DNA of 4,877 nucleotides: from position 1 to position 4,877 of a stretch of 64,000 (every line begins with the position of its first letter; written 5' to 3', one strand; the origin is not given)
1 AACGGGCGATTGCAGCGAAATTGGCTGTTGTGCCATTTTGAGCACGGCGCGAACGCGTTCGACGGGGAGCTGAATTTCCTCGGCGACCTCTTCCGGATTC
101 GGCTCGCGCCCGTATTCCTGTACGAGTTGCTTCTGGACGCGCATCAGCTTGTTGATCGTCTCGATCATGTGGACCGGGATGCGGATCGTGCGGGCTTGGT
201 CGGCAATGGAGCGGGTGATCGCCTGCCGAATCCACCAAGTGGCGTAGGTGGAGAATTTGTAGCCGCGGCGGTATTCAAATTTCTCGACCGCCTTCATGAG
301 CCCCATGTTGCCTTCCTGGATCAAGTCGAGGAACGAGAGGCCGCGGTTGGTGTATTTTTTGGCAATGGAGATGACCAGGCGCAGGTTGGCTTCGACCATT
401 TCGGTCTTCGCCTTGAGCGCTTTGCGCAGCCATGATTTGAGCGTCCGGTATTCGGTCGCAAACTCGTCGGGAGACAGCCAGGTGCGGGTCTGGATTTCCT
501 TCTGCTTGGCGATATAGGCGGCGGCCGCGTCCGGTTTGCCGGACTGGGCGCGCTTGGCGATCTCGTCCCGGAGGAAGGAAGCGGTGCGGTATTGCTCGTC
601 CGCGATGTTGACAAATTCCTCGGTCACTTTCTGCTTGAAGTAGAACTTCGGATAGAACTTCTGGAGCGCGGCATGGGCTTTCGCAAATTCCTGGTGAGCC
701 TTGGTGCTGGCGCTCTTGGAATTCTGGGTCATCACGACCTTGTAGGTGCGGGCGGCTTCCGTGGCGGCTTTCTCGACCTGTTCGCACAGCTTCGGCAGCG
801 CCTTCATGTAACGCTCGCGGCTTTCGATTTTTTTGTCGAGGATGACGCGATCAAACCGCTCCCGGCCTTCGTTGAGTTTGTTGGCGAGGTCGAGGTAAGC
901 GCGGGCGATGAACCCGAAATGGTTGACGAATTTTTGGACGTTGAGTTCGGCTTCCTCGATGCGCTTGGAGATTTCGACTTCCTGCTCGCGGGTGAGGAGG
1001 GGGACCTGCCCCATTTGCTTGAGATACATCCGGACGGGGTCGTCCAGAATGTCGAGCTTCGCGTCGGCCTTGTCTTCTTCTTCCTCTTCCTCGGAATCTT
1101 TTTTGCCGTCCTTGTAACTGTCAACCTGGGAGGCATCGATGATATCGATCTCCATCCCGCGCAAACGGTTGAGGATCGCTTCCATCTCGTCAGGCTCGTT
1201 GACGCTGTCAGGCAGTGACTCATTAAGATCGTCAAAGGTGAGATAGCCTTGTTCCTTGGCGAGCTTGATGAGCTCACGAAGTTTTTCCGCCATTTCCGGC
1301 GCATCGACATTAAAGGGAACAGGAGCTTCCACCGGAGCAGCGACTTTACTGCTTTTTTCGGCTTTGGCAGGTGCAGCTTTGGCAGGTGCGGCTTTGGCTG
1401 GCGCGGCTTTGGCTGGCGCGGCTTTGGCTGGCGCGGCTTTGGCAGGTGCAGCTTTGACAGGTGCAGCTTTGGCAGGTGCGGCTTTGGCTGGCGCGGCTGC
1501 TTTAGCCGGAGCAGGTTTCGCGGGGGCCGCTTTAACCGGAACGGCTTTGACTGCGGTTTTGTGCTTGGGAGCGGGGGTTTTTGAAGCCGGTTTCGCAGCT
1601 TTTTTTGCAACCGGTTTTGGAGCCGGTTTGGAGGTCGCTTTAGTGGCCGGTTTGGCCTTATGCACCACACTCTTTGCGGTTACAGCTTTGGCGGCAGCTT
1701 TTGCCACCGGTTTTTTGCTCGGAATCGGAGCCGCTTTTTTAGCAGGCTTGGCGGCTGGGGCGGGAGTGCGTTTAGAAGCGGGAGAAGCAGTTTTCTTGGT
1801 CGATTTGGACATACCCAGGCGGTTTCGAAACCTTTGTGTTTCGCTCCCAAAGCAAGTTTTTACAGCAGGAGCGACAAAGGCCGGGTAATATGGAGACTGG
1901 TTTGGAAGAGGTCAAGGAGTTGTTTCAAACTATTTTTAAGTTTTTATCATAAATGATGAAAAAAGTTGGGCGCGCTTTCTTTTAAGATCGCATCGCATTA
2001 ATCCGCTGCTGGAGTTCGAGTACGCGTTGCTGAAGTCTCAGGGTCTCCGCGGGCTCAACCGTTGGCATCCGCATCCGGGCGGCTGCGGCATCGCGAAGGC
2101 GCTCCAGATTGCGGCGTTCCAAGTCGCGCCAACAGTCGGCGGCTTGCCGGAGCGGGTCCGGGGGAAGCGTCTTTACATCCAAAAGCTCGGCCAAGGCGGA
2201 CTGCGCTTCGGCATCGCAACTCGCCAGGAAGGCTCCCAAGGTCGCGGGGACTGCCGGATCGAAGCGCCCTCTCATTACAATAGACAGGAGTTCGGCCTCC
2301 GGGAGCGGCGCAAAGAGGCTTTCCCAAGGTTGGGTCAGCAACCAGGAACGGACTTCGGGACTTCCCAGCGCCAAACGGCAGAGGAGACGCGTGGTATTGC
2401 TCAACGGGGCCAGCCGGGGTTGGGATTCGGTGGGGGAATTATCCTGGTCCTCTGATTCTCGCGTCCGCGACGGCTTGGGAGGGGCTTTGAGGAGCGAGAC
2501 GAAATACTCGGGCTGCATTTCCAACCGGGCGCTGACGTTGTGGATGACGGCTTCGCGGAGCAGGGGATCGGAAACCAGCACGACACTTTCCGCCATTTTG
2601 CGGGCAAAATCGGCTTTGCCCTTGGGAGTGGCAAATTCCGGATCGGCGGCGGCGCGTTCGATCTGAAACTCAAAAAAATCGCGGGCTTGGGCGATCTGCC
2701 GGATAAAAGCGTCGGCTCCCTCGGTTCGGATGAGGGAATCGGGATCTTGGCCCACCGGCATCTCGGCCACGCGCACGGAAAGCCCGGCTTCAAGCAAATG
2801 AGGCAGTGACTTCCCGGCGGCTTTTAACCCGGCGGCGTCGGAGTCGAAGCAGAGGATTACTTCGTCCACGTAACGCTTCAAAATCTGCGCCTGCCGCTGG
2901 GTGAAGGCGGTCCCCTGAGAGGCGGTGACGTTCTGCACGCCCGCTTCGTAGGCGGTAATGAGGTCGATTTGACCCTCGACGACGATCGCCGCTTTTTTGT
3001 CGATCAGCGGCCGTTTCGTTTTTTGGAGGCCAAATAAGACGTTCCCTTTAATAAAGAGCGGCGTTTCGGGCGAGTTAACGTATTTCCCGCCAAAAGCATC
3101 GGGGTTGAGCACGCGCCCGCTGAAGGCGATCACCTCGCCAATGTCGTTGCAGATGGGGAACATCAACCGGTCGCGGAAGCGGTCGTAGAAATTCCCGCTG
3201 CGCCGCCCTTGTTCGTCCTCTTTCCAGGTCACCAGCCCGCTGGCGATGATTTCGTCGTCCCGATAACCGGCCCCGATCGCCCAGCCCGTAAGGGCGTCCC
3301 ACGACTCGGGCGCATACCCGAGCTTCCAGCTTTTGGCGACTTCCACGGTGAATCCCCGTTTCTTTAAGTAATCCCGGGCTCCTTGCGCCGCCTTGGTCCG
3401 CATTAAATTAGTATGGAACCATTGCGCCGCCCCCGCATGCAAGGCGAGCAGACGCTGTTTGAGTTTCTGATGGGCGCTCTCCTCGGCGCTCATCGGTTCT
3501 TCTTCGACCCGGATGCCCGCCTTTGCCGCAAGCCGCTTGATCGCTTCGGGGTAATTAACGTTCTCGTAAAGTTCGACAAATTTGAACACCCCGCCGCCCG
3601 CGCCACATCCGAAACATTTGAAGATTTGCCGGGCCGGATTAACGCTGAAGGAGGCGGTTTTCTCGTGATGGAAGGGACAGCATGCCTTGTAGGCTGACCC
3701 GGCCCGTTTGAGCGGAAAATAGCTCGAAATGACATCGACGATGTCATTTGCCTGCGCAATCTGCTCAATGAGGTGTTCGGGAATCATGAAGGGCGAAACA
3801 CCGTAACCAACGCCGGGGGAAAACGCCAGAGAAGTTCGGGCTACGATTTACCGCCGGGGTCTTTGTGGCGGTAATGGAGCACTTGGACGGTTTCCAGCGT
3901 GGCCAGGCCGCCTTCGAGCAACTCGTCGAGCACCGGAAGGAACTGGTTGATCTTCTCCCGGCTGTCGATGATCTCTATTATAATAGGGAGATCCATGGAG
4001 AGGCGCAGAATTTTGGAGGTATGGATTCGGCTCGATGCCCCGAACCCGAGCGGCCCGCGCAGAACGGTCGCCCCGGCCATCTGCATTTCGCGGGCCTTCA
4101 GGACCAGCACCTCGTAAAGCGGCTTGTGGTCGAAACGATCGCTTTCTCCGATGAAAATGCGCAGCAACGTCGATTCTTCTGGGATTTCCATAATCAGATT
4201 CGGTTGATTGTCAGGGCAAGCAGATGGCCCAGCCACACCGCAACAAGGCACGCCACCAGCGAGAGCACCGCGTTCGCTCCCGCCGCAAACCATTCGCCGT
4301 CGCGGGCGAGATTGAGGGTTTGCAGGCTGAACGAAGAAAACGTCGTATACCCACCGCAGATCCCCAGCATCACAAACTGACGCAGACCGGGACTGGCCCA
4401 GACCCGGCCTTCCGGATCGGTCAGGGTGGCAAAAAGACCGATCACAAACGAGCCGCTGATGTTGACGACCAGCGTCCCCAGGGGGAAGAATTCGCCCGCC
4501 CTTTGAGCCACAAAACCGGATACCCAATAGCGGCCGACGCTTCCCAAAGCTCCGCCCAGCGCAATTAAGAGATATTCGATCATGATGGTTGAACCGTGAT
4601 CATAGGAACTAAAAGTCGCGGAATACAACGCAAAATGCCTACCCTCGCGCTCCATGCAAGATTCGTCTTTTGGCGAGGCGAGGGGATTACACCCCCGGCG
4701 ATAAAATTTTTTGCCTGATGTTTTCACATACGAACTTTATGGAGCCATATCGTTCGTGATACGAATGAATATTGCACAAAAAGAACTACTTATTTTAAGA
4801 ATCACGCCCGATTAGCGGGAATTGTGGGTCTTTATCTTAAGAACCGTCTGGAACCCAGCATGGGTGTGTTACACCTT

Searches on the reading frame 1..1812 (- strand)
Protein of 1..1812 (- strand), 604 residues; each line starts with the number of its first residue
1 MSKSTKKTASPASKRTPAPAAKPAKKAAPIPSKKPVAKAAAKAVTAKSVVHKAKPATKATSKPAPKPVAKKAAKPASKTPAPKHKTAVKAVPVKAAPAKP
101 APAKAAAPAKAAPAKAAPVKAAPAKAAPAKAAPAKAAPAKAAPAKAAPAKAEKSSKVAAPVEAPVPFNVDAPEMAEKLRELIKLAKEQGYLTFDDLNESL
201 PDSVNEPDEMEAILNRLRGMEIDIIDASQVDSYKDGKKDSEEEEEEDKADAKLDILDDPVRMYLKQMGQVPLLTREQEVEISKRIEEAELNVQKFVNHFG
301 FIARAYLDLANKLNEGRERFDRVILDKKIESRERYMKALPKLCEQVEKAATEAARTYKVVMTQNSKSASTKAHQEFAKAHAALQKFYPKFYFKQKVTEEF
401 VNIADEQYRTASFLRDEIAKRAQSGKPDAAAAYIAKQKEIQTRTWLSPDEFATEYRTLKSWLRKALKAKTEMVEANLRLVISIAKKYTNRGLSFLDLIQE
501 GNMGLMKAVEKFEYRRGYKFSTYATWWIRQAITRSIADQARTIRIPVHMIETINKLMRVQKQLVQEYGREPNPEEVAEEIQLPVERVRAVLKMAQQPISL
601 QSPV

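Call 39: search_protein_families(library=pfam, proteins=[window:1-1812:-], max_evalue=0.0001)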
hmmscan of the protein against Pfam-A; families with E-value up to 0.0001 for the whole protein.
window:1-1812:- (604 aa): 4 families
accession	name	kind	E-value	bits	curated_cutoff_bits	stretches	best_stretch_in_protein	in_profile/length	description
PF04542.20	Sigma70_r2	-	1.4e-23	82.9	24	1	472-542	1-71/71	Sigma-70 region 2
PF04539.22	Sigma70_r3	-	1.7e-17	63.7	25.3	1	551-604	1-54/78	Sigma-70 region 3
PF03979.19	Sigma70_r1_1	-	3.9e-17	62.4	22.5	1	175-248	4-78/81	Sigma-70 factor, region 1.1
PF00140.25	Sigma70_r1_2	-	7.1e-15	55.1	22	1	258-287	1-30/34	Sigma-70 factor, region 1.2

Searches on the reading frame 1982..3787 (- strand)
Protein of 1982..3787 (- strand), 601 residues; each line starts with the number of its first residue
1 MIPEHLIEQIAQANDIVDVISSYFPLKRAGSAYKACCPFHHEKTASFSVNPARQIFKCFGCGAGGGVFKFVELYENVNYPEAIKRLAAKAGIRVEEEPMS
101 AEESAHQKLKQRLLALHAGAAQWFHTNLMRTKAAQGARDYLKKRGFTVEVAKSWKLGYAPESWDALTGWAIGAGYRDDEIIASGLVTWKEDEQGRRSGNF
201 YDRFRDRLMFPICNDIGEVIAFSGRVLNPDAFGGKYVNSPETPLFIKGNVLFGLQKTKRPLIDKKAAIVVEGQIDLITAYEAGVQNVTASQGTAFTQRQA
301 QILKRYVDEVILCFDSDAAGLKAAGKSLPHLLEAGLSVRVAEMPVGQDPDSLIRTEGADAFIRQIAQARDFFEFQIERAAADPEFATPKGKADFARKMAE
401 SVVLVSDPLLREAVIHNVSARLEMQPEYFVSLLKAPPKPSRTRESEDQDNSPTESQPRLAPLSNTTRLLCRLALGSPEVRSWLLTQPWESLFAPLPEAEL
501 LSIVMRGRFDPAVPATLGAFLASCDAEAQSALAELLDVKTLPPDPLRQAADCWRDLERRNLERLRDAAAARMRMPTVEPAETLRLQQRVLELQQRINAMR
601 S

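Call 39: search_protein_families(library=pfam, proteins=[window:1982-3787:-], max_evalue=0.0001)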
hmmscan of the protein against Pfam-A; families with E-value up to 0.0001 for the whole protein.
window:1982-3787:- (601 aa): 7 families
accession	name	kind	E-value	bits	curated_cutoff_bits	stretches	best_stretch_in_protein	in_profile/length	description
PF08275.17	DNAG_N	-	1.9e-35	122.2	26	1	124-257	1-127/128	DNA primase catalytic core, N-terminal domain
PF01807.25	Zn_ribbon_DnaG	-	3.8e-35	120.1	24.9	1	3-96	2-95/98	CHC2 zinc finger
PF13155.12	Toprim_2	-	7.2e-22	78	22.1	1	268-352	1-87/88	Toprim-like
PF13662.12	Toprim_4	-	2.4e-15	56.9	25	1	266-341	2-84/85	Toprim domain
PF01751.28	Toprim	-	3.6e-12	46.7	23.1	1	267-342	2-95/96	Toprim domain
PF13362.12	Toprim_3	-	2.4e-08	34.8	27.2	1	267-359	2-95/95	Toprim domain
PF10410.14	DnaB_bind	-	4.5e-08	33.7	20.6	1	372-424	1-53/56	DnaB-helicase binding domain of primase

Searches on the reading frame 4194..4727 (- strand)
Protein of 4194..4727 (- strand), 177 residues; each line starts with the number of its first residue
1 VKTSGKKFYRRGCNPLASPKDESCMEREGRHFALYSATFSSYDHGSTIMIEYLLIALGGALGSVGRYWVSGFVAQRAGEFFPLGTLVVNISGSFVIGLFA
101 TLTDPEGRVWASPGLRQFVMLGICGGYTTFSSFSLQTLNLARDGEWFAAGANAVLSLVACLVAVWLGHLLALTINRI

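Call 39: search_protein_families(library=pfam, proteins=[window:4194-4727:-], max_evalue=0.0001)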
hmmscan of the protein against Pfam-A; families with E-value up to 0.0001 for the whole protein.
window:4194-4727:- (177 aa): 1 family
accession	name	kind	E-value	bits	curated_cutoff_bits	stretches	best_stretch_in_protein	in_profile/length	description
PF02537.21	CRCB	-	6.7e-30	103.9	32.9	1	53-167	1-102/103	CrcB-like protein, Camphor Resistance (CrcB)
